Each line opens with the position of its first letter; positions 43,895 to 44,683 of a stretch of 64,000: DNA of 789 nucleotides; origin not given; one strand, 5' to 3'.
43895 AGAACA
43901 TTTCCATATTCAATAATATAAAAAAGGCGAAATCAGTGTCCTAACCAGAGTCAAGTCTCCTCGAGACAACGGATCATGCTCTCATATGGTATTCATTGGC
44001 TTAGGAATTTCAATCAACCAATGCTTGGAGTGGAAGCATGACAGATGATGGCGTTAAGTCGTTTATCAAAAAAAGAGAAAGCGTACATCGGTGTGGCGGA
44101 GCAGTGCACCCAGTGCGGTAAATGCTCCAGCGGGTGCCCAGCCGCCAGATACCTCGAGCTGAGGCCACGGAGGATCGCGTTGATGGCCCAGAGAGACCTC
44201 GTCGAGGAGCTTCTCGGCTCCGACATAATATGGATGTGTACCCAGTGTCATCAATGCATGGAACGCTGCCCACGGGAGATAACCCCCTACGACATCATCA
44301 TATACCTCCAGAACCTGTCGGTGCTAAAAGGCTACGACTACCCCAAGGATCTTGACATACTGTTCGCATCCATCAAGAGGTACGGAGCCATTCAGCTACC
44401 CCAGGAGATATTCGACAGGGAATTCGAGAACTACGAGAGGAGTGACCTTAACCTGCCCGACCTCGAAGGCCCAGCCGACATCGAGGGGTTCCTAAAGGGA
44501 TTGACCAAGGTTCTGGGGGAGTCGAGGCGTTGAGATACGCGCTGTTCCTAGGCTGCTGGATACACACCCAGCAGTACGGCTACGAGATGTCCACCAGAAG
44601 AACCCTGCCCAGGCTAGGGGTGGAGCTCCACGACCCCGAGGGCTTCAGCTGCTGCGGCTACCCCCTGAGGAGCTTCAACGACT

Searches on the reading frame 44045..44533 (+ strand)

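Call 71: search_protein_families(library=pfam, proteins=[window:44045-44533:+], max_evalue=0.001)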
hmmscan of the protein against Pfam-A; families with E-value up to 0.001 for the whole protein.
window:44045-44533:+ (162 aa): 9 families
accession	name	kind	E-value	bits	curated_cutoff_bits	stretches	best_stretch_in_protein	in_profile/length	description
PF13183.11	Fer4_8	-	6.8e-12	46.2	27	1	18-79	2-68/68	4Fe-4S dicluster domain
PF13187.11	Fer4_9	-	3.9e-10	40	27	1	20-78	1-50/52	4Fe-4S dicluster domain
PF13237.11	Fer4_10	-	3.7e-08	33.6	25.5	1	18-76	6-53/53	4Fe-4S dicluster domain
PF13534.11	Fer4_17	-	1.2e-07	32.5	22.2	1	20-79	1-60/61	4Fe-4S dicluster domain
PF13484.11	Fer4_16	-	4.5e-06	27.8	30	0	20-34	1-15/66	4Fe-4S double cluster binding domain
PF14697.11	Fer4_21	-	6.1e-06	26.7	35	0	13-37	33-57/59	4Fe-4S dicluster domain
PF12838.12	Fer4_7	-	4.3e-05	24.3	27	1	20-78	1-51/52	4Fe-4S dicluster domain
PF12797.12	Fer4_2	-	9e-05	22.6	24.5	0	18-33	7-22/22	4Fe-4S binding domain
PF00037.32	Fer4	-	0.00013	22.1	21.1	0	64-78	7-21/24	4Fe-4S binding domain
